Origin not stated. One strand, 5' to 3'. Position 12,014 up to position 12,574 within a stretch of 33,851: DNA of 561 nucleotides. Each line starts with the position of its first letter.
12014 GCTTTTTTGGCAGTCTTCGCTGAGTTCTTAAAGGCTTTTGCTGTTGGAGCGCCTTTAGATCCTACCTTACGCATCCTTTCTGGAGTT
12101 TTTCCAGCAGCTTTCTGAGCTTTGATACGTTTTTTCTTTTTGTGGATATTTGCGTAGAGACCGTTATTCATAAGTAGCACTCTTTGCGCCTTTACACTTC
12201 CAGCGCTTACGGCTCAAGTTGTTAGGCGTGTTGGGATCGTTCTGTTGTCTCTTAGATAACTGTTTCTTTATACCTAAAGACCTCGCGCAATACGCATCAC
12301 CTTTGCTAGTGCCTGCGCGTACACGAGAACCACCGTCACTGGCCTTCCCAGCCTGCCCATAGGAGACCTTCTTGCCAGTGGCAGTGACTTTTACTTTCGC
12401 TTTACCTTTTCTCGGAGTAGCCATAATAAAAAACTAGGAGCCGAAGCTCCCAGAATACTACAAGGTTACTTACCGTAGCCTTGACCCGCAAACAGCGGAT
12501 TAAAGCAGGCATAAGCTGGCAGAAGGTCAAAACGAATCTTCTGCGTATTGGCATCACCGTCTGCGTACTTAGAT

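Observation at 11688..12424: Array of four tiny polycationic proteins sharing the scaffolding protein C-terminal tag [AS]-T-[YF]-E-COOH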

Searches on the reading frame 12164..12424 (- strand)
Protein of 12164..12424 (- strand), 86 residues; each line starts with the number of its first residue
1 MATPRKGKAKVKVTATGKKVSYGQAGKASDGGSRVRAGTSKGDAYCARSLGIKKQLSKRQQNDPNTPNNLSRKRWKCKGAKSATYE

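Call 3: search_protein_families(library=pfam, proteins=[window:12164-12424:-], max_evalue=1)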
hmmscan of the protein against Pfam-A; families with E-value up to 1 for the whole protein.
window:12164-12424:- (86 aa): 0 families

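Call 4: search_protein_families(library=phrogs, proteins=[window:12164-12424:-], max_evalue=0.1)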
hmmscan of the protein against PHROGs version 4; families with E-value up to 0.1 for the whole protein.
window:12164-12424:- (86 aa): 5 families
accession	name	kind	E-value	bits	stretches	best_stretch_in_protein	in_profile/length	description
phrog_3477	-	unknown function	0.00067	19.2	1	6-77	856-928/928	-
phrog_11180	-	unknown function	0.00091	20.7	1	6-77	68-141/141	-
phrog_10346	-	unknown function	0.0023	17.8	1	6-77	462-525/525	-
phrog_4689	-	unknown function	0.005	18.3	1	36-77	57-99/99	-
phrog_28131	-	unknown function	0.016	15.4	1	4-77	300-372/372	-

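Call 7: search_dna_similar(query=window:12164-12424:-, collection=phages, mode=protein, max_evalue=0.01, max_rows=40)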
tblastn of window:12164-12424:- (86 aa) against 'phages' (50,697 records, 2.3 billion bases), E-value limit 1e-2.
Records with a match: 19; places in all: 19; records where one place covers at least 80% of the query: 1.
Best place of each record, by identity: 60-80% 11; <60% 8.
By first word of the organism name: Vibrio 10; Cyanophage 5; Roseobacter 2; Pelagibacter 2.
By host as written in the record: Vibrio lentus 8; Parasynechococcus marenigrum WH 8102 3; - 2; Synechococcus sp. CC9605 2; Rhodobacteraceae bacterium FZCC0042 1; Rhodobacteraceae bacterium FZCC0040 1; Candidatus Pelagibacter sp. HTCC7211 1; Candidatus Pelagibacter sp. HTCC1062 1.
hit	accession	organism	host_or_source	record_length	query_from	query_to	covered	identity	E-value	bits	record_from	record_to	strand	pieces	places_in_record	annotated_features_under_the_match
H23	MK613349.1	Roseobacter phage CRP-7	Rhodobacteraceae bacterium FZCC0042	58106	2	82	94%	70.4%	8e-18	81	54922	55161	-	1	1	hypothetical protein (x2)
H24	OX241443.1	Vibrio phage 199E37-1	Seawater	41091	21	82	72%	66.1%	2e-15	75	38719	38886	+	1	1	conserved hypothetical protein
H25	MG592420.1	Vibrio phage 1.036.O._10N.286.45.C3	Vibrio lentus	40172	20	75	65%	71.4%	1e-15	76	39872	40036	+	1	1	hypothetical protein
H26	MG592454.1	Vibrio phage 1.079.O._10N.286.45.E9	Vibrio lentus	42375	20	75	65%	71.4%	1e-15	76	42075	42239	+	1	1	hypothetical protein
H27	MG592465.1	Vibrio phage 1.090.B._10N.286.48.F1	Vibrio lentus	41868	20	75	65%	69.6%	2e-15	75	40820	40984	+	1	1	hypothetical protein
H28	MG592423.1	Vibrio phage 1.039.O._10N.286.55.A2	Vibrio lentus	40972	20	75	65%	69.6%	3e-15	74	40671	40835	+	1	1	hypothetical protein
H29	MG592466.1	Vibrio phage 1.091.O._10N.286.52.B12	Vibrio lentus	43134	20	75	65%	69.6%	3e-15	74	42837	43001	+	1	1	hypothetical protein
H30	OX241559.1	Vibrio phage 468E53-1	Seawater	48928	21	82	72%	62.9%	4e-14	71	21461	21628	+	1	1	conserved hypothetical protein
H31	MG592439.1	Vibrio phage 1.061.O._10N.286.55.C2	Vibrio lentus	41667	20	75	65%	67.9%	1e-14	72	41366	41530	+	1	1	hypothetical protein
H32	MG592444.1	Vibrio phage 1.067.O._10N.261.52.C9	Vibrio lentus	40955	20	75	65%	67.9%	1e-14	72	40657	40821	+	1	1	hypothetical protein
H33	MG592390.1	Vibrio phage 1.003.O._10N.286.48.A2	Vibrio lentus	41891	20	75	65%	67.9%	1e-14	72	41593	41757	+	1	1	hypothetical protein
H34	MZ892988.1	Roseobacter phage CRP-212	Rhodobacteraceae bacterium FZCC0040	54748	32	82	59%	56.9%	8e-9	56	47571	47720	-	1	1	hypothetical protein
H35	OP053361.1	Cyanophage S-TIM61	Synechococcus sp. CC9605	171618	32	83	60%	49.1%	1e-6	50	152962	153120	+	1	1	hypothetical protein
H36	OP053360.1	Cyanophage S-TIM66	Synechococcus sp. CC9605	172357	32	83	60%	49.1%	1e-6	50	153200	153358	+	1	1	hypothetical protein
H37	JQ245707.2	Cyanophage S-TIM5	Parasynechococcus marenigrum WH 8102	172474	32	83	60%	49.1%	1e-6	50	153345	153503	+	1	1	hypothetical protein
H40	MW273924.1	Pelagibacter phage HTVC100P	Candidatus Pelagibacter sp. HTCC7211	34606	44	86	50%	48.8%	1e-3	41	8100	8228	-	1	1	hypothetical protein (x2)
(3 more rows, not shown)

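Call 8: get_annotated_region(hit=H23, flank=4000)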
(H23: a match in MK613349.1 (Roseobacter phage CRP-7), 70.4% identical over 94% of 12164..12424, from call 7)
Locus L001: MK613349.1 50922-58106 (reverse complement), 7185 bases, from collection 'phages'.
description: Roseobacter phage CRP-7, complete genome.
organism: Roseobacter phage CRP-7 (NCBI taxid 2559286)
taxonomy: Viruses; Duplodnaviria; Heunggongvirae; Uroviricota; Caudoviricetes
host: Rhodobacteraceae bacterium FZCC0042; source: East Sea of China; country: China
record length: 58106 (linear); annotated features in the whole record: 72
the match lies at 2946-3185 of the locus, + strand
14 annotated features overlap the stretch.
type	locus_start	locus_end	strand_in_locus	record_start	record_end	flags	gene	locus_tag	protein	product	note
CDS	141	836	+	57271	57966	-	-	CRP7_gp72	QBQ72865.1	hypothetical protein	-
CDS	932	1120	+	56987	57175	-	-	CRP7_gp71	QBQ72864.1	hypothetical protein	-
CDS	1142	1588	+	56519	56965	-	-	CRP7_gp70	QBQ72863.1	hypothetical protein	-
CDS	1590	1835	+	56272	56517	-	-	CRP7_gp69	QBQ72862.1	hypothetical protein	-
CDS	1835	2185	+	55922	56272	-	-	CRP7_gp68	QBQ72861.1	hypothetical protein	-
CDS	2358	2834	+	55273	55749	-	-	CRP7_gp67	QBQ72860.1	hypothetical protein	-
CDS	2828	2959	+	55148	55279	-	-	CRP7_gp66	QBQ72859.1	hypothetical protein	-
CDS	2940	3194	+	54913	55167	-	-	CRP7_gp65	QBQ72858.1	hypothetical protein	-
CDS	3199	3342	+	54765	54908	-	-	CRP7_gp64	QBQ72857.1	hypothetical protein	-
CDS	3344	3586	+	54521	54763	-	-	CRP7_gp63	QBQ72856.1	hypothetical protein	-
CDS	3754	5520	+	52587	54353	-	-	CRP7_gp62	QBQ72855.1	terminase large subunit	-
CDS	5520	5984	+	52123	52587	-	-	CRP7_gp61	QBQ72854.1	hypothetical protein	-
CDS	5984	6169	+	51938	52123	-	-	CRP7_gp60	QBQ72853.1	hypothetical protein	-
CDS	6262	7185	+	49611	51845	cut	-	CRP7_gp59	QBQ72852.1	putative portal protein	-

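Call 9: get_annotated_region(hit=H25, flank=4000)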
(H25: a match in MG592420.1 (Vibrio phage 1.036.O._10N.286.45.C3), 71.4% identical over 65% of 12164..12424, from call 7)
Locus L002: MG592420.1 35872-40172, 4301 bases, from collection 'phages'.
description: Vibrio phage 1.036.O._10N.286.45.C3, partial genome.
organism: Vibrio phage 1.036.O._10N.286.45.C3 (NCBI taxid 1881296)
taxonomy: Viruses; Duplodnaviria; Heunggongvirae; Uroviricota; Caudoviricetes
host: Vibrio lentus; source: iron chloride precipitation of 0.2um-filtered seawater, resuspended in oxalate solution; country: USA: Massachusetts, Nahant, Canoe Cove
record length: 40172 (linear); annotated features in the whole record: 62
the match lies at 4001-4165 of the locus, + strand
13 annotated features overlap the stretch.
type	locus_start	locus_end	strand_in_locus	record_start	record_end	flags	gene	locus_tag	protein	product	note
CDS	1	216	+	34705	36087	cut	-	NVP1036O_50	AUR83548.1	DnaB-like DNA helicase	NVP1036O_50; tara_best_match:OM-RGC.v1.002215351; cvp_best_match:CAMPEP_0000029048; InterPro:IPR007694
CDS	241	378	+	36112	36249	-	-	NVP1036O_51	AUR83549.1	hypothetical protein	NVP1036O_51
CDS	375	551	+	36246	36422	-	-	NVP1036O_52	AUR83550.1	hypothetical protein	NVP1036O_52; tara_best_match:OM-RGC.v1.036841892; cvp_best_match:CAMPEP_0000029106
CDS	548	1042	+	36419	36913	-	-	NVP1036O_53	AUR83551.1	hypothetical protein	NVP1036O_53; tara_best_match:OM-RGC.v1.023564372; cvp_best_match:CAMPEP_0000029068; YBCN ECS1616 SIMILAR 5'REGION ...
CDS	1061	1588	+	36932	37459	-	-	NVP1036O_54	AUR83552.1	hypothetical protein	NVP1036O_54; tara_best_match:OM-RGC.v1.023932050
CDS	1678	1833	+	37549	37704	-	-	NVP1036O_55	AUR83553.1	coil containing protein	NVP1036O_55; tara_best_match:OM-RGC.v1.037845244; cvp_best_match:CAMPEP_0000029090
CDS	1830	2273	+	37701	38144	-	-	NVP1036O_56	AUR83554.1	hypothetical protein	NVP1036O_56; tara_best_match:OM-RGC.v1.023536219; cvp_best_match:CAMPEP_0000029076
CDS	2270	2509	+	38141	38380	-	-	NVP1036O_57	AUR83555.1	hypothetical protein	NVP1036O_57; tara_best_match:OM-RGC.v1.033531561; cvp_best_match:CAMPEP_0000025948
CDS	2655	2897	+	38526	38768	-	-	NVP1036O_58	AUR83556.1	TMhelix containing protein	NVP1036O_58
CDS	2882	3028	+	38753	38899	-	-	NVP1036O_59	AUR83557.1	hypothetical protein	NVP1036O_59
CDS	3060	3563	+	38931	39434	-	-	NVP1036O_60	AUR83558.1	TMhelix containing protein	NVP1036O_60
CDS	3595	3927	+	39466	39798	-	-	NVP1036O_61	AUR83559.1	TMhelix containing protein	NVP1036O_61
CDS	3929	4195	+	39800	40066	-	-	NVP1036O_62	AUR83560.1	hypothetical protein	NVP1036O_62; tara_best_match:OM-RGC.v1.032350060; cvp_best_match:RF_PEP_422936304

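Call 10: get_annotated_region(hit=H40, flank=4000)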
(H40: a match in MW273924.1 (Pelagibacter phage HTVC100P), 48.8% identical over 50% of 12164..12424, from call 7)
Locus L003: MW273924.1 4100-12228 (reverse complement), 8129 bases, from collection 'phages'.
description: Pelagibacter phage HTVC100P, complete genome.
organism: Pelagibacter phage HTVC100P (NCBI taxid 2796522)
taxonomy: Viruses; Duplodnaviria; Heunggongvirae; Uroviricota; Caudoviricetes
host: Candidatus Pelagibacter sp. HTCC7211; source: seawater; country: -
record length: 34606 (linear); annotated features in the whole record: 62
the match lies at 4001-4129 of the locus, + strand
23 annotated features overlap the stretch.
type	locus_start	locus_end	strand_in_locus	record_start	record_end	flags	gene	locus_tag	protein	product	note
CDS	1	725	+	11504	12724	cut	-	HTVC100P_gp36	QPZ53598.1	putative tail structural protein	-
CDS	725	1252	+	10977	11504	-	-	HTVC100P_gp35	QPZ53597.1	hypothetical protein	-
CDS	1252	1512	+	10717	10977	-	-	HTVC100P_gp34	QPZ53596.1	hypothetical protein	-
CDS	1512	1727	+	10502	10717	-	-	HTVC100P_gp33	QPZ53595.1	hypothetical protein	-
CDS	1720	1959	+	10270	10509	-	-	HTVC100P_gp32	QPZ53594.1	hypothetical protein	-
CDS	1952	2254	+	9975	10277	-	-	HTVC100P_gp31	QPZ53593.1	hypothetical protein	-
CDS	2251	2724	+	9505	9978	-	-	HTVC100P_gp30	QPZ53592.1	putative peptidase M15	-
CDS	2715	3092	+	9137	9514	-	-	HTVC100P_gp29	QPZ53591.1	hypothetical protein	-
CDS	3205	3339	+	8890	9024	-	-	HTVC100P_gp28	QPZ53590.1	hypothetical protein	-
CDS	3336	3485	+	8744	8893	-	-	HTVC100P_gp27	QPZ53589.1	hypothetical protein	-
CDS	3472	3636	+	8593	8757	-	-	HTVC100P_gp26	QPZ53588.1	hypothetical protein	-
CDS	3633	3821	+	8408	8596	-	-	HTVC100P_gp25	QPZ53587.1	hypothetical protein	-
CDS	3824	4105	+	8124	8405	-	-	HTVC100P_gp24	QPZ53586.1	hypothetical protein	-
CDS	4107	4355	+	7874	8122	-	-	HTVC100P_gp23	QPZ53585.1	hypothetical protein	-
CDS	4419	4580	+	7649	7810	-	-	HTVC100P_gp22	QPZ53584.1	hypothetical protein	-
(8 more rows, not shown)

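Call 11: get_annotated_region(hit=H30, flank=4000)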
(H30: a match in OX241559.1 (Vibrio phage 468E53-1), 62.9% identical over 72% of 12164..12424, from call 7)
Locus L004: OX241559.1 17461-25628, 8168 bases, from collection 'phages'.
description: Vibrio phage 468E53-1 genome assembly, chromosome: VP115E34_1.
organism: Vibrio phage 468E53-1 (NCBI taxid 2963205)
taxonomy: Viruses; Duplodnaviria; Heunggongvirae; Uroviricota; Caudoviricetes; Zobellviridae
host: -; source: Seawater; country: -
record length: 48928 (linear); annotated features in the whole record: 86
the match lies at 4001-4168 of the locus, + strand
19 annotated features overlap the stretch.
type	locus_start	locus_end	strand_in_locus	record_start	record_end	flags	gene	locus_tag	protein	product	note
CDS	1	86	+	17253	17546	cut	-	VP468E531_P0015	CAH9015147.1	TMhelix containing protein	-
CDS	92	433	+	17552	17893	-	-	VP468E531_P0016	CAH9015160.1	TMhelix containing protein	-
CDS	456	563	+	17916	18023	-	-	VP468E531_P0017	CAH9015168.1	hypothetical protein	-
CDS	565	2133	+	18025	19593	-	-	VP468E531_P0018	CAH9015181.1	hypothetical protein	-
CDS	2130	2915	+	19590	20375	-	-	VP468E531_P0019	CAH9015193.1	hypothetical protein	-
CDS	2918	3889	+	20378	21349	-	-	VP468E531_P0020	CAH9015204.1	conserved hypothetical protein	-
CDS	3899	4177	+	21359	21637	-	-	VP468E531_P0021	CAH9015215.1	conserved hypothetical protein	-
CDS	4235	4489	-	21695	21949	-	-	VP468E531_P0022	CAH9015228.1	conserved hypothetical protein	-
CDS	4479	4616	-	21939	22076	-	-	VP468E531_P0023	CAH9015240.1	conserved hypothetical protein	-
CDS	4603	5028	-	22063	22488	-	-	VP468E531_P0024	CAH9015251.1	putative Phage-associated homing endonuclease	-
CDS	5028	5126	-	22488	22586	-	-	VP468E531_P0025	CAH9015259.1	TMhelix containing protein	-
CDS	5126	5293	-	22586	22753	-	-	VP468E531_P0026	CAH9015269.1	hypothetical protein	-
CDS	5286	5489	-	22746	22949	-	-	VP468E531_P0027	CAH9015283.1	coil containing protein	-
CDS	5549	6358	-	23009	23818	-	-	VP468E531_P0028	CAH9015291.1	class 2 helix-hairpin-helix motif protein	-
CDS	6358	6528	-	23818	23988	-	-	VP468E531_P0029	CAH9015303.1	hypothetical protein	-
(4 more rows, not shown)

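Call 33: find_homologous_proteins(query=window:12164-12424:-, max_evalue=0.001)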
Query window:12164-12424:- (86 aa): 1725 proteins with E <= 0.001 among 1732 candidates; the best 120 are listed.
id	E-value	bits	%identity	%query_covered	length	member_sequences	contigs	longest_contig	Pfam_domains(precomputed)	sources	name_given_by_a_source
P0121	1.1e-42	161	93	100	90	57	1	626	-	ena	-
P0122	1.6e-41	158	88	100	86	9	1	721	-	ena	-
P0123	3.1e-41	157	89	100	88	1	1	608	-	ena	-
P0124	1.3e-40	155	89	98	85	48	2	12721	-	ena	-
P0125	1.3e-39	152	88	100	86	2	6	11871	-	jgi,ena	-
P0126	1.9e-39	151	86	100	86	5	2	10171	-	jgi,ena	jgi:hypothetical protein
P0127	2.2e-39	151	87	100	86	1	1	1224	-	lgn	-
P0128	4.3e-39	150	86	99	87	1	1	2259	-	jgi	-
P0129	8.5e-39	149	87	100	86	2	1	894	-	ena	-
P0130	1.1e-38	149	89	95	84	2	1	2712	-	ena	-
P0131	1.6e-38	148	89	95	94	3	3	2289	-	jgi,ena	-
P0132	1.7e-38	148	88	95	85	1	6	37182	-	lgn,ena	-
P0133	2.0e-38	148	88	95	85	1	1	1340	-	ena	-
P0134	2.2e-38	148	88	95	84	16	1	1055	-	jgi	jgi:hypothetical protein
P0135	2.4e-38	148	85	100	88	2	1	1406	-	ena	-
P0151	2.3e-37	144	87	95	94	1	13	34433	-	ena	-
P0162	5.1e-37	143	88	94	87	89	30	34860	-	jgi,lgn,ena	jgi:hypothetical protein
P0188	2.0e-36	141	80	95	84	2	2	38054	-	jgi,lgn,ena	-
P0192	2.3e-36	141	80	95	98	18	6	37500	-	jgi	jgi:hypothetical protein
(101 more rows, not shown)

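Call 37: find_encoding_contigs(protein=P0132, flank=10000, max_places=1)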
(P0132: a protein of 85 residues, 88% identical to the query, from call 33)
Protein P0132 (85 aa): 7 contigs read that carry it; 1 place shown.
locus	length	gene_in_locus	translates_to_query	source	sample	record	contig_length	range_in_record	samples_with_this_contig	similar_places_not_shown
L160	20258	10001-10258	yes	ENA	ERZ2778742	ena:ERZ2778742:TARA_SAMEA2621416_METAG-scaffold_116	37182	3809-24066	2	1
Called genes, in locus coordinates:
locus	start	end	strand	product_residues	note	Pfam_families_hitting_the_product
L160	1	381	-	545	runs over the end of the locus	PF01751:Toprim (weak), PF13155:Toprim_2, PF13362:Toprim_3, PF13662:Toprim_4 (faint), PF03796:DnaB_C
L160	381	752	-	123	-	-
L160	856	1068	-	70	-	-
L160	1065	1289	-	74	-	-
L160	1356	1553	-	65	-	-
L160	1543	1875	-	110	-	-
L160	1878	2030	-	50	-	-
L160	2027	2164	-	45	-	-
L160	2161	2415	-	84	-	-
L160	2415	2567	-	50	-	-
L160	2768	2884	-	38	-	-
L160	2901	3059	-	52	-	-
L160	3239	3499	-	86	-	-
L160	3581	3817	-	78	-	-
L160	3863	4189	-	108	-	-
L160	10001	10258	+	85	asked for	-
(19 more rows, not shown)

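Call 38: find_encoding_contigs(protein=P0162, flank=10000, max_places=1)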
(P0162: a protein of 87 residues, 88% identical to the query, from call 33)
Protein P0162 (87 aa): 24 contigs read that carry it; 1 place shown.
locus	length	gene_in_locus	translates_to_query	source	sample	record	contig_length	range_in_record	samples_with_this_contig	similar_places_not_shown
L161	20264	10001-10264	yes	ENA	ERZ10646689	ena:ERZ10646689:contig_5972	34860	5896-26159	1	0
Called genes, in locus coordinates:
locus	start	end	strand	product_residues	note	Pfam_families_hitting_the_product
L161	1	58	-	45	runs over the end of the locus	-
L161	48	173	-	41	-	-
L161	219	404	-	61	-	-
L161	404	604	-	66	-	-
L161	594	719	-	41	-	-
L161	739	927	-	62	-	-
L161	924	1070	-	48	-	-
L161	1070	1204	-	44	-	-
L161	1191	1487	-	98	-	-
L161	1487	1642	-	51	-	-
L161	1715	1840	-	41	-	-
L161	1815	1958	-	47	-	-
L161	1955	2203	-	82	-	-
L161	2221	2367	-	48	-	-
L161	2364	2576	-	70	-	-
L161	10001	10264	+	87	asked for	-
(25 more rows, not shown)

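Call 39: find_encoding_contigs(protein=P0192, flank=10000, max_places=1)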
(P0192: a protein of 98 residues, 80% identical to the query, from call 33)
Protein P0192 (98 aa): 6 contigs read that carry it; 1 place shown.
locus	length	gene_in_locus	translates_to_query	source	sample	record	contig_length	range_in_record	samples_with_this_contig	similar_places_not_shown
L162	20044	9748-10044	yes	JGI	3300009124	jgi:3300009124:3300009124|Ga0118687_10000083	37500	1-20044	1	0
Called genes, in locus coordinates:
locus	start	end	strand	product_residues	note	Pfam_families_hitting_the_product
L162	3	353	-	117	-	?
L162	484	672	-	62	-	-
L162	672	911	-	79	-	-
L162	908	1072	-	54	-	-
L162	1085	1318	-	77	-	-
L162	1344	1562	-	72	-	-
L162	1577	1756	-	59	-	-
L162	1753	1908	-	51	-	-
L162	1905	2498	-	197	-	-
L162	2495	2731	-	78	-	-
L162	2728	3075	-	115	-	-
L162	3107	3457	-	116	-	-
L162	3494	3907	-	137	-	-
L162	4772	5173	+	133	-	-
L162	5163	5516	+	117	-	PF08291:Peptidase_M15_3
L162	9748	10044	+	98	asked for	-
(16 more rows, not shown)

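Call 40: find_encoding_contigs(protein=P0188, flank=10000, max_places=1)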
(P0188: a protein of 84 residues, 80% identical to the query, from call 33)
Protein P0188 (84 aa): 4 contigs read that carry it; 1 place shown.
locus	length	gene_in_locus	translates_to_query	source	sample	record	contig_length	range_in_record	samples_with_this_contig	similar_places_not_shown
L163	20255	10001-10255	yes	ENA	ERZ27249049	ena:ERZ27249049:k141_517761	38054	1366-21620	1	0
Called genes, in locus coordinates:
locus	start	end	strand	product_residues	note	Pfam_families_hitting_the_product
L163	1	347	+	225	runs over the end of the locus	PF24072:T7_gp14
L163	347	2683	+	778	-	-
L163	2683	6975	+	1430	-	-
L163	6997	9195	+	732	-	PF03906:Phage_T7_tail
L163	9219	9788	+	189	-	-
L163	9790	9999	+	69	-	-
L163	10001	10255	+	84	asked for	-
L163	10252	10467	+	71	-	PF11123:DNA_Packaging_2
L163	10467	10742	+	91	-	-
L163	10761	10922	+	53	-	PF19197:DUF5872 (weak)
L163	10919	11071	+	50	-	-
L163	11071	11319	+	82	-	-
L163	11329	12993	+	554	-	PF22530:Terminase-T7_RNaseH-like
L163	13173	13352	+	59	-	-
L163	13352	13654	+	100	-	-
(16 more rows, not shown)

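Call 78: search_solved_structures(query=window:12164-12424:-, max_evalue=10)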
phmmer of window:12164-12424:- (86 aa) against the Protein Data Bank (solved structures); distinct sequences matched with E-value up to 10: 0.

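Call 91: predict_structure(alignment_id=A2)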
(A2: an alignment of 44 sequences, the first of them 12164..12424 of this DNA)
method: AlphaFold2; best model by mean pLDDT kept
length: 86 residues; sequences in the alignment: 44
mean_pLDDT: 54.3   pTM: 0.31
mean pLDDT of the five models: 54.3, 46.9, 46.8, 44.1, 41.5
residues with pLDDT >= 90: 0; 70-90: 0; 50-70: 62; < 50: 24
segments of 3 or more residues with pLDDT < 50: 1-8, 23-27, 79-86
pLDDT, mean of each block of 10 residues (from residue 1): 45 55 52 56 60 63 58 56 37
secondary structure, 60 per line:
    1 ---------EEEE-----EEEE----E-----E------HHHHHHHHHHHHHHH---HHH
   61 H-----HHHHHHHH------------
elements in order: E10-13 E19-22 H40-54 H58-61 H67-74

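Call 99: search_protein_families(library=ncbifam, proteins=[window:12164-12424:-], max_evalue=0.1)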
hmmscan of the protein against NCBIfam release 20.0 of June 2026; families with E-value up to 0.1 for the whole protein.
window:12164-12424:- (86 aa): 0 families

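Call 111: find_encoding_contigs(protein=P0151, flank=6000, max_places=1)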
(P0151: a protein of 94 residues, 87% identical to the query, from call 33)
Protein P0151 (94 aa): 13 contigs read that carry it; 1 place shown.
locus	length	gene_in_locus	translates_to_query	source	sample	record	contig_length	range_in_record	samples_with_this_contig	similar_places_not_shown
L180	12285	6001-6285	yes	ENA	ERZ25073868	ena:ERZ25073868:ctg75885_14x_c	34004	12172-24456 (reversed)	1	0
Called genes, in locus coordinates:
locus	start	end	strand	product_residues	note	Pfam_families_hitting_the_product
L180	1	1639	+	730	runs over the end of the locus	PF16510:P22_portal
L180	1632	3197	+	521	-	-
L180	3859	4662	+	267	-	-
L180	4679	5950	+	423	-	PF11651:P22_CoatProtein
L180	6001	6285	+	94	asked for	-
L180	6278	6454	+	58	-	-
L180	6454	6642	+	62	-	-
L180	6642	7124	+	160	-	PF11650:P22_Tail-4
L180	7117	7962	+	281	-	-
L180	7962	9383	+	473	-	PF11134:Phage_stabilise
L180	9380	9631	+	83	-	-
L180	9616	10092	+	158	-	PF11039:DUF2824 (weak)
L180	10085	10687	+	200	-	-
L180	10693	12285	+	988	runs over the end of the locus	-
